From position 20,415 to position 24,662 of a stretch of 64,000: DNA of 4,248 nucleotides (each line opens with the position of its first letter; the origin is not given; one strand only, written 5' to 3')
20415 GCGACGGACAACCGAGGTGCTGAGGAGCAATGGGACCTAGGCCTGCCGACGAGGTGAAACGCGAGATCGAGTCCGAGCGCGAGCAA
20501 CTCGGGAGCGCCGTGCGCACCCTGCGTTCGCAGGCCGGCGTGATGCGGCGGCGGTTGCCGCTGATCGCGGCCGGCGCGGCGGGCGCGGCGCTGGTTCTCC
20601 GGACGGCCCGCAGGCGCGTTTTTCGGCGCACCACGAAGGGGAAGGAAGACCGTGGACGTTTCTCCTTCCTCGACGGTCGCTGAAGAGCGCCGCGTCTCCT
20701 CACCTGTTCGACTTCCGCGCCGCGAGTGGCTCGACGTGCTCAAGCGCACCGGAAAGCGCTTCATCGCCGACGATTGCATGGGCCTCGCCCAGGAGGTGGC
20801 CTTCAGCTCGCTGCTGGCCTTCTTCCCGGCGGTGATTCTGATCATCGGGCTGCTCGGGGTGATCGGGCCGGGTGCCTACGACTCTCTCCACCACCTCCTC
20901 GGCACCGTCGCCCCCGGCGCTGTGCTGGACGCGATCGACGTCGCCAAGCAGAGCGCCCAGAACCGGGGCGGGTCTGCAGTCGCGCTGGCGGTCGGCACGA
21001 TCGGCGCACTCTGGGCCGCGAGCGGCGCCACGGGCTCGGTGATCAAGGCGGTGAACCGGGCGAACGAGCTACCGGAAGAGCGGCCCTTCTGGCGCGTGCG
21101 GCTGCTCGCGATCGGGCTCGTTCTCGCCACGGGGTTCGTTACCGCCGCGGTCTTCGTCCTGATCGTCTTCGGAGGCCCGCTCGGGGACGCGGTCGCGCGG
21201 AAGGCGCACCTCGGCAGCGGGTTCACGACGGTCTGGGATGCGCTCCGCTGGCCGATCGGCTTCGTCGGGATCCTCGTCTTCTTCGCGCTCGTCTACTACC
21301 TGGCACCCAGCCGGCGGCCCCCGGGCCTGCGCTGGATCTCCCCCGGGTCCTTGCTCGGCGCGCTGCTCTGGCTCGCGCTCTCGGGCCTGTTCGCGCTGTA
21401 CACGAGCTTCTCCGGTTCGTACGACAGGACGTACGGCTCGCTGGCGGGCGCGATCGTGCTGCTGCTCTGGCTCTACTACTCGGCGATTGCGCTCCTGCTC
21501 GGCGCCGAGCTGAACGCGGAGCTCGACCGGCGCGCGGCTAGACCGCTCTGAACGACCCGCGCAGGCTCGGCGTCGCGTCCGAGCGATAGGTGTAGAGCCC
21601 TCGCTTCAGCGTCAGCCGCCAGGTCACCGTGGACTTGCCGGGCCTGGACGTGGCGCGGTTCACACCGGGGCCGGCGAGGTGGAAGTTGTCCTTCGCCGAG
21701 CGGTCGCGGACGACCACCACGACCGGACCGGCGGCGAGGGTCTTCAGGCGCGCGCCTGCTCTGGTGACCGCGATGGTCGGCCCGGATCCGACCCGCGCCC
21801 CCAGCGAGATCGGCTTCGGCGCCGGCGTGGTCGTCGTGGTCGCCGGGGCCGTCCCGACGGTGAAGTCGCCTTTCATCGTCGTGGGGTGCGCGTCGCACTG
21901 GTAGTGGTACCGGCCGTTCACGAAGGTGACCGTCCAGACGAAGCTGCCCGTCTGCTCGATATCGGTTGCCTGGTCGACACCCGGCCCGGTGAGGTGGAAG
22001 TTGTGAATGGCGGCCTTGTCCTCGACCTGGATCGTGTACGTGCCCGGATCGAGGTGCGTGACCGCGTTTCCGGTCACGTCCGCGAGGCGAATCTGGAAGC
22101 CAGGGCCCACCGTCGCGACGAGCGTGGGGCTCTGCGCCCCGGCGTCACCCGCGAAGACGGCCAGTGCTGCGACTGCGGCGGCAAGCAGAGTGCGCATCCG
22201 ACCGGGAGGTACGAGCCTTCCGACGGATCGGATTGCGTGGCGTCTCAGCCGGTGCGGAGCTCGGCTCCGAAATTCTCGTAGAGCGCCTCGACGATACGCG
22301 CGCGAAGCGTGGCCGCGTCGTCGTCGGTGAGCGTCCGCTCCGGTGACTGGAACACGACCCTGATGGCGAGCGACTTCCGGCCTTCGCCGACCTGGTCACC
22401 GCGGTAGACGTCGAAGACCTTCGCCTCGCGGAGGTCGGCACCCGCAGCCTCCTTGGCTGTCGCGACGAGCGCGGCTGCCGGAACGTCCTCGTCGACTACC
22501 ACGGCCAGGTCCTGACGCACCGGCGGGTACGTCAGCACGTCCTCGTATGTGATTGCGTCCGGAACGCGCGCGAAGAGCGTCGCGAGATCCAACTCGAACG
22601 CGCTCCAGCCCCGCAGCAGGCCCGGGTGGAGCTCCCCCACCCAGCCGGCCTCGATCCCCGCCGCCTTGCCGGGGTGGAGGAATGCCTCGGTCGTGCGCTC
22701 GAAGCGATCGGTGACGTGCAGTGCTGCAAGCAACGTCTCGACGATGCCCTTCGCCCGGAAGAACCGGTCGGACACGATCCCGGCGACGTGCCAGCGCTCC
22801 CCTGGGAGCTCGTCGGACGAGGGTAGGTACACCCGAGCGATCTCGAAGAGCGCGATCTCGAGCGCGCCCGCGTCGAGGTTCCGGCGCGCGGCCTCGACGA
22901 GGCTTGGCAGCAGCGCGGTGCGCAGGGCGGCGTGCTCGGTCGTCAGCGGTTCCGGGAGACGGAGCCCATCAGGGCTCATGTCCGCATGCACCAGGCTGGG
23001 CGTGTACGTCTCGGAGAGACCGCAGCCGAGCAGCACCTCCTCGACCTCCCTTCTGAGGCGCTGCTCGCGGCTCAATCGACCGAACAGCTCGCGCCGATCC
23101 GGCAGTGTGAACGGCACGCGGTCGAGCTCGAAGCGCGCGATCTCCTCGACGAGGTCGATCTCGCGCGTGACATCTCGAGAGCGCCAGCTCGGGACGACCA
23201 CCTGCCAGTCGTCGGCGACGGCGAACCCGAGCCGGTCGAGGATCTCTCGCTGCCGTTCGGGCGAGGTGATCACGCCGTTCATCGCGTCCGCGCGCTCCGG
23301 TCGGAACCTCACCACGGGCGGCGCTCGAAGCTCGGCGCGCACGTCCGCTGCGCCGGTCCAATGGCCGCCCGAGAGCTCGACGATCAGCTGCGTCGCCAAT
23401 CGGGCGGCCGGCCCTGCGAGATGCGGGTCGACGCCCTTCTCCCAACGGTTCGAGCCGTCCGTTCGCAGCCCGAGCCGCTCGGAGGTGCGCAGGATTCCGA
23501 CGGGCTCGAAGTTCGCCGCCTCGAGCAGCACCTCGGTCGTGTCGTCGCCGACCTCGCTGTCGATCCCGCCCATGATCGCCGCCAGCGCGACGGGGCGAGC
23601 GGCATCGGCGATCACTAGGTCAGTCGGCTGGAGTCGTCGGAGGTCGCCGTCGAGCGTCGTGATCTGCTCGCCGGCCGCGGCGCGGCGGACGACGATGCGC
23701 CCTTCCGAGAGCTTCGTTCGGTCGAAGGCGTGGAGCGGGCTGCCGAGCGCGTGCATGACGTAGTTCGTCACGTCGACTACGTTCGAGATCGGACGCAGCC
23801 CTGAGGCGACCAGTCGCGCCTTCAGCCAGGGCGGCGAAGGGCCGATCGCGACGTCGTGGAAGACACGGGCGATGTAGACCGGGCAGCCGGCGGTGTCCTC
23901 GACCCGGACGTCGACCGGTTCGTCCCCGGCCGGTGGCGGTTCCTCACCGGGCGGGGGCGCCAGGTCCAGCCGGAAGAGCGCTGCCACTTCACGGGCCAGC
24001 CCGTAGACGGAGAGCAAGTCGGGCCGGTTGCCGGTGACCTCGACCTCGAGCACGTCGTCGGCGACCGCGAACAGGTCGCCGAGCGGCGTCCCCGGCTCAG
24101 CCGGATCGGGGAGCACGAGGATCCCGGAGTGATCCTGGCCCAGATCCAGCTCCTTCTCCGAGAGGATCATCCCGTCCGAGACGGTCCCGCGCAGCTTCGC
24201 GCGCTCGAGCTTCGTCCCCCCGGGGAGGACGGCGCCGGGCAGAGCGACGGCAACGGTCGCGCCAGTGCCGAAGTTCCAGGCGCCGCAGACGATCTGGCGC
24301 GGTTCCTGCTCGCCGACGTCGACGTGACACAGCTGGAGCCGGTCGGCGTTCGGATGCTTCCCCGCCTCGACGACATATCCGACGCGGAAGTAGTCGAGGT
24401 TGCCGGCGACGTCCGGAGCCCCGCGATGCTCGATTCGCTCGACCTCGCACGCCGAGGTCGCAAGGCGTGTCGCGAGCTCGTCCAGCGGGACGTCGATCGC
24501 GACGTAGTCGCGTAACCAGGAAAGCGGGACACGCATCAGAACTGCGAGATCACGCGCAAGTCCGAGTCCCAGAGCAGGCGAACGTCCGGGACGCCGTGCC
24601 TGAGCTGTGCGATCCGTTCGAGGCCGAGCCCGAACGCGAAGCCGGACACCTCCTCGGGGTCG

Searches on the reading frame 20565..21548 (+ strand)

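Call 53: search_protein_families(library=pfam, proteins=[window:20565-21548:+], max_evalue=0.0001)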
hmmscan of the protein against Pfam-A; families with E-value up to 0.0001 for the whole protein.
window:20565-21548:+ (328 aa): 1 family
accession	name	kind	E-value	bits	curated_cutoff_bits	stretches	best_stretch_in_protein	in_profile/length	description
PF03631.20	Virul_fac_BrkB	-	9.9e-61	206.1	33.7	1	68-323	2-258/259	Virulence factor BrkB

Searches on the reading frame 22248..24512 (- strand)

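Call 53: search_protein_families(library=pfam, proteins=[window:22248-24512:-], max_evalue=0.0001)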
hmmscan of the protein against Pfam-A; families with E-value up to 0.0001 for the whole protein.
window:22248-24512:- (755 aa): 5 families
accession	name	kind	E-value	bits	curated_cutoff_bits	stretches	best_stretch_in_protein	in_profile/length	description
PF03483.22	B3_4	-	5e-61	205.7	29.3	1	210-382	2-174/174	B3/4 domain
PF17759.6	tRNA_synthFbeta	-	1e-34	120.4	22.4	1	467-635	2-200/214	Phenylalanyl tRNA synthetase beta chain CLM domain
PF03147.19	FDX-ACB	-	4.7e-29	101.1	31.1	1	661-753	2-94/94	Ferredoxin-fold anticodon binding domain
PF01588.26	tRNA_bind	-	2.2e-23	82.6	27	1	42-142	1-95/96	Putative tRNA binding domain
PF03484.21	B5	-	1.1e-15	58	28.6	1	401-461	1-64/67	tRNA synthetase B5 domain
